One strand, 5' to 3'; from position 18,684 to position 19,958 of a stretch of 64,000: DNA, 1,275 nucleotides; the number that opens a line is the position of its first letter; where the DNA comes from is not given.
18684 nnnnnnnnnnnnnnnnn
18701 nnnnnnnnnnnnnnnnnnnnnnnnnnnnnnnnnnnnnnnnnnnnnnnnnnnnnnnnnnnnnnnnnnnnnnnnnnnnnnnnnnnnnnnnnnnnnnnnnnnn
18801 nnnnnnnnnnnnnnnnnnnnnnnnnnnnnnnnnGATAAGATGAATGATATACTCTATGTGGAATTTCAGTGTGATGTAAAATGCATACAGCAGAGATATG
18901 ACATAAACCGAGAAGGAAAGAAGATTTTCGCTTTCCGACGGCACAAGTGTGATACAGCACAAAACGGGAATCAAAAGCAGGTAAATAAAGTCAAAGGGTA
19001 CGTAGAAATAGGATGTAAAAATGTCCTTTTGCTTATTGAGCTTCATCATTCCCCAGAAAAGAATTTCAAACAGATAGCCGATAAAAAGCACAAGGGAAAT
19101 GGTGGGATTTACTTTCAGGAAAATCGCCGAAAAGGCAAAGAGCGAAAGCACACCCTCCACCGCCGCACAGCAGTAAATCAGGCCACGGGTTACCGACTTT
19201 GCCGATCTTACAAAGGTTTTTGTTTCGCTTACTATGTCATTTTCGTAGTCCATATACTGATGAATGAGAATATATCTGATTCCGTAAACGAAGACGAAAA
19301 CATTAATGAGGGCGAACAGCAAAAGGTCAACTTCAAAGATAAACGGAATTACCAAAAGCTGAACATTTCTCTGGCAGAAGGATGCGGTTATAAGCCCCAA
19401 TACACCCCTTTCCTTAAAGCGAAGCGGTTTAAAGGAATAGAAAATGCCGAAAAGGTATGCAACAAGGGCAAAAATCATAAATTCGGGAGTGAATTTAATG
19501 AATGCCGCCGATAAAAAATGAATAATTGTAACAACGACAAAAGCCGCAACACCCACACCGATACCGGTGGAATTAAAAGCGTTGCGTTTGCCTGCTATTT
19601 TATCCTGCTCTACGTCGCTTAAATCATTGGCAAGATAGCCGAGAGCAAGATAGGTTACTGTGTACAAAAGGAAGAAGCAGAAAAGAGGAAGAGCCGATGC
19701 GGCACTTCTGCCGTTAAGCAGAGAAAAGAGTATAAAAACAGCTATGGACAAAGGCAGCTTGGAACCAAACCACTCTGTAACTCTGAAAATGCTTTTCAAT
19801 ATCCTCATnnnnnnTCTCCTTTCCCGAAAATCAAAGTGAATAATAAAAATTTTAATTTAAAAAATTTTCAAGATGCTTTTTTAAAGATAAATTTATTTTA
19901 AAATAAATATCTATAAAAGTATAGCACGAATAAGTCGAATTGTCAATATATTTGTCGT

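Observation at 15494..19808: Operon head: UbiA-fusion, membrane GT2 and PHP phosphoesterase, resembling a polyprenyl-phosphate sugar-carrier module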

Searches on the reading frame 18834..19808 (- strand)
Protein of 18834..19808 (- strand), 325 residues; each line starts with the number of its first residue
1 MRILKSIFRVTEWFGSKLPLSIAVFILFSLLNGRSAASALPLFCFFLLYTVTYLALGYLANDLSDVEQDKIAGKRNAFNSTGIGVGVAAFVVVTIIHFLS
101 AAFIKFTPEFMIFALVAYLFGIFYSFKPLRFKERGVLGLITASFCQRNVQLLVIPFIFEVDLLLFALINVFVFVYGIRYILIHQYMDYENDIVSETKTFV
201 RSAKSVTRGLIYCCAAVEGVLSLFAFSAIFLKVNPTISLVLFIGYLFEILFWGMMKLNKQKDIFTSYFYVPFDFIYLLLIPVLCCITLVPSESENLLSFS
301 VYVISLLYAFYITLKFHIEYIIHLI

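Call 51: search_protein_representatives(alignment_id=A4)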
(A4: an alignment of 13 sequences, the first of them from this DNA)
Query: 13 sequences, 325 profile positions. Proteins with E-value up to 0.001 (for the whole library): 1993; up to 1e-10: 1244; up to 1e-30: 88. The best 150 are listed.
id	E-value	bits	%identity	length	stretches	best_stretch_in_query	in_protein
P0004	1.4e-152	524.2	-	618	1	1-324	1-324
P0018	5.8e-149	512.4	-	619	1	1-325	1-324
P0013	2.4e-142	490.6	-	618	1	1-324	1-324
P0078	6.6e-57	209.8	-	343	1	1-312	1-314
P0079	1.3e-55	205.6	-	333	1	1-322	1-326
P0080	2.0e-55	205.0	-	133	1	1-131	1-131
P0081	3.0e-53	197.8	-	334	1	6-309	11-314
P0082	3.1e-52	194.5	-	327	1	1-322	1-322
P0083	2.7e-51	191.4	-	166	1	1-132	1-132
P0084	1.8e-50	188.7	-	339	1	1-316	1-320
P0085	4.3e-50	187.4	-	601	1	6-323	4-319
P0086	6.5e-50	186.9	-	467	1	2-321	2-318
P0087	1.2e-48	182.7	-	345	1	5-318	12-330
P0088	1.4e-48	182.5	-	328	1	1-321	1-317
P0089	2.1e-48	181.9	-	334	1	1-322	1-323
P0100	1.0e-44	169.8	-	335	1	1-322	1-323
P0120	1.0e-40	156.6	-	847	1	1-322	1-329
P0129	5.8e-39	150.9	-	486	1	4-322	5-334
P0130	9.6e-39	150.1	-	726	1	3-299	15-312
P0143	4.3e-34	134.8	-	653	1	2-315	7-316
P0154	9.4e-32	127.2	-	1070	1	3-307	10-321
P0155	9.7e-32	127.1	-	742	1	5-323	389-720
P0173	5.3e-30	121.4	-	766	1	1-307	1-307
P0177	1.9e-29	119.6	-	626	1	4-287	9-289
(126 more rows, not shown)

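Call 53: search_protein_families(library=ncbifam, alignment_id=A5, max_evalue=0.001)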
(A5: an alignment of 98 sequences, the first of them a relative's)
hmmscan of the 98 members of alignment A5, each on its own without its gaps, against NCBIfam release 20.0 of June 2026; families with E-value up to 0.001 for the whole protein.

A. member 1, P0078 (343 aa): 3 families
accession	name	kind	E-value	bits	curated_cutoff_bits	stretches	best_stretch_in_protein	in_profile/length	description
NF005742.0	PRK07566.1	equivalog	3.2e-07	29.8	313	1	58-250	82-275/315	chlorophyll synthase ChlG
NF009516.0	PRK12875.1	equivalog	1.7e-05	24.1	205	1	42-138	54-151/292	prenyltransferase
TIGR01476.1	chlor_syn_BchG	subfamily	4.9e-05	22.9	212.3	1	43-267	37-258/283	(bacterio)chlorophyll synthase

B. families by the number of members that match (of 98 scanned): 28 families (the first 25 are shown)
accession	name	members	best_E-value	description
NF005742.0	PRK07566.1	86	5.8e-17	chlorophyll synthase ChlG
TIGR01476.1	chlor_syn_BchG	77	1.5e-17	(bacterio)chlorophyll synthase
NF009516.0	PRK12875.1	74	3.4e-14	prenyltransferase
NF009608.0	PRK13105.1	50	7.1e-13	prenyltransferase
NF009523.0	PRK12884.1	48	2.1e-12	prenyltransferase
TIGR02056.1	ChlG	41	1.5e-13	chlorophyll synthase ChlG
NF010119.0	PRK13595.1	24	3.7e-10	prenyltransferase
NF009525.0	PRK12887.1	18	1.9e-10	homogentisate phytyltransferase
NF009522.0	PRK12883.1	14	4.3e-09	geranylgeranylglycerol-phosphate geranylgeranyltransferase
NF009521.0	PRK12882.1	13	5.1e-08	geranylgeranylglycerol-phosphate geranylgeranyltransferase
NF006088.0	PRK08238.1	12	1.1e-07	UbiA family prenyltransferase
NF004751.0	PRK06080.1-3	12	4.8e-07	1,4-dihydroxy-2-naphthoate polyprenyltransferase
NF009058.0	PRK12392.1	11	2.1e-07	bacteriochlorophyll c synthase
NF009513.0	PRK12872.1-3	8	9.8e-09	prenyltransferase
NF004750.0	PRK06080.1-2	5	1.3e-05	1,4-dihydroxy-2-naphthoate polyprenyltransferase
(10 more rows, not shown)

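Call 55: find_encoding_contigs(protein=P0078, flank=10000, max_places=2)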
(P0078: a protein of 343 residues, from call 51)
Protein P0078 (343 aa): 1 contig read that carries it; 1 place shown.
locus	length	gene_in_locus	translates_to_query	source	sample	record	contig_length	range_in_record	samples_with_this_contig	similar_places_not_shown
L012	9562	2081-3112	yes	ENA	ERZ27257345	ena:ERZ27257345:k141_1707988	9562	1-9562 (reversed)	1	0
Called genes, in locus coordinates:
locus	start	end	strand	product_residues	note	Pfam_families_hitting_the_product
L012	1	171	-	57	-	?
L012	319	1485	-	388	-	-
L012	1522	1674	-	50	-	PF14706:Tnp_DNA_bind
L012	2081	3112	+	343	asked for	PF01040:UbiA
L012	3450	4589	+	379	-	PF00535:Glycos_transf_2, PF10111:Glyco_tranf_2_2 (weak), PF13641:Glyco_tranf_2_3, PF13506:Glyco_transf_21 (weak), PF13632:Glyco_trans_2_3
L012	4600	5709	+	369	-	PF00535:Glycos_transf_2, PF10111:Glyco_tranf_2_2, PF13506:Glyco_transf_21 (faint), PF13641:Glyco_tranf_2_3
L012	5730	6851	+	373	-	PF01075:Glyco_transf_9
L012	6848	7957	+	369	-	PF00535:Glycos_transf_2, PF10111:Glyco_tranf_2_2 (weak), PF13641:Glyco_tranf_2_3, PF13506:Glyco_transf_21 (faint), PF13632:Glyco_trans_2_3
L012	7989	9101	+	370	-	PF00535:Glycos_transf_2, PF10111:Glyco_tranf_2_2, PF13641:Glyco_tranf_2_3, PF13632:Glyco_trans_2_3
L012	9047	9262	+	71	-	-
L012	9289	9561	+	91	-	?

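Call 56: find_encoding_contigs(protein=P0079, flank=10000, max_places=2)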
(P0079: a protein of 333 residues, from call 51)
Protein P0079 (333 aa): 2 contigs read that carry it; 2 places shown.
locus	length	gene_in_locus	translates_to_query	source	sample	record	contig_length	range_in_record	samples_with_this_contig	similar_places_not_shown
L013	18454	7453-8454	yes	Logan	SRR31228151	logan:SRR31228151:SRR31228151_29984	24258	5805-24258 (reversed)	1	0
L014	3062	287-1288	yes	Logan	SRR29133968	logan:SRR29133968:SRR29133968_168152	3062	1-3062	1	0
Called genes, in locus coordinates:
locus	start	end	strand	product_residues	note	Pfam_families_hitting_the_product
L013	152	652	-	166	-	-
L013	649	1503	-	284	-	PF01381:HTH_3 (weak), PF13384:HTH_23 (faint), PF13151:DUF3990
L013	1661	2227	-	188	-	-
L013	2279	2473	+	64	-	-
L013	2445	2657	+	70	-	-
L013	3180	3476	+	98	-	PF13560:HTH_31 (weak), PF12844:HTH_19, PF01381:HTH_3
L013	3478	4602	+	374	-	PF00535:Glycos_transf_2, PF10111:Glyco_tranf_2_2 (faint), PF13641:Glyco_tranf_2_3, PF13506:Glyco_transf_21, PF13632:Glyco_trans_2_3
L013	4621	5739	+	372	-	PF00535:Glycos_transf_2, PF10111:Glyco_tranf_2_2, PF13641:Glyco_tranf_2_3, PF13506:Glyco_transf_21 (weak), PF13632:Glyco_trans_2_3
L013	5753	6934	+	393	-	PF00501:AMP-binding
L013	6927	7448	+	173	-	PF00293:NUDIX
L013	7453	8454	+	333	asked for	PF01040:UbiA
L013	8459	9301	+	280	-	PF01136:Peptidase_U32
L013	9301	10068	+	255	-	-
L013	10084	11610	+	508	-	PF04055:Radical_SAM, PF13186:SPASM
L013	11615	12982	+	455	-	PF04055:Radical_SAM, PF13186:SPASM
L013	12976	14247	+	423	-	PF00733:Asn_synthase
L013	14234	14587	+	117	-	-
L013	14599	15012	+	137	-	-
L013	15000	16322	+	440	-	PF04055:Radical_SAM, PF13186:SPASM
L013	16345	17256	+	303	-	PF01636:APH, PF02958:EcKL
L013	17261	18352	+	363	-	PF04055:Radical_SAM, PF13353:Fer4_12 (weak), PF13186:SPASM (weak)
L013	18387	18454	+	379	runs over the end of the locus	PF04055:Radical_SAM (weak), PF13186:SPASM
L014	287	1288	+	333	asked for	PF01040:UbiA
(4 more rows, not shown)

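Call 57: find_encoding_contigs(protein=P0100, flank=10000, max_places=2)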
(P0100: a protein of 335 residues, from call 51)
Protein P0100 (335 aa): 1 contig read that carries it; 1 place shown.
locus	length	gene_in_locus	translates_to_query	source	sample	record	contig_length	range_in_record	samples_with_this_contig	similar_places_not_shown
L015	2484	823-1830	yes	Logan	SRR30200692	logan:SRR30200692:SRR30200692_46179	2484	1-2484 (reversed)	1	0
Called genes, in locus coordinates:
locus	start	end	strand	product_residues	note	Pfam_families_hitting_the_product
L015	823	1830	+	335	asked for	PF01040:UbiA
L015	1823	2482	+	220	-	?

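Call 72: search_protein_families(library=ncbifam, proteins=[L013:6927-7448:+], max_evalue=0.0001)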
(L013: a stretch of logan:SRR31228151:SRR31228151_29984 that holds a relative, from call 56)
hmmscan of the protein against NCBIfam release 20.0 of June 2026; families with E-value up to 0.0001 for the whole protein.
L013:6927-7448:+ (173 aa): 5 families
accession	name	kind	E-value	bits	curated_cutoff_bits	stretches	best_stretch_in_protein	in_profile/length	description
NF002995.0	PRK03759.1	equivalog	6e-44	149.9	127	1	2-162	4-168/185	isopentenyl-diphosphate Delta-isomerase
TIGR02150.1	IPP_isom_1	equivalog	4.5e-34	117.6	105.8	1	7-161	1-157/159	isopentenyl-diphosphate delta-isomerase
NF041653.1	Nud_hyd_Meth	equivalog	7.8e-12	45.3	300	1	8-160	3-154/170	Nudix hydrolase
NF011922.0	PRK15393.1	equivalog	1.9e-09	37.4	152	1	4-144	10-147/182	NUDIX hydrolase YfcD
NF006530.0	PRK08999.1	equivalog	2.5e-05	23.5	245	1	33-146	8-114/315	Nudix family hydrolase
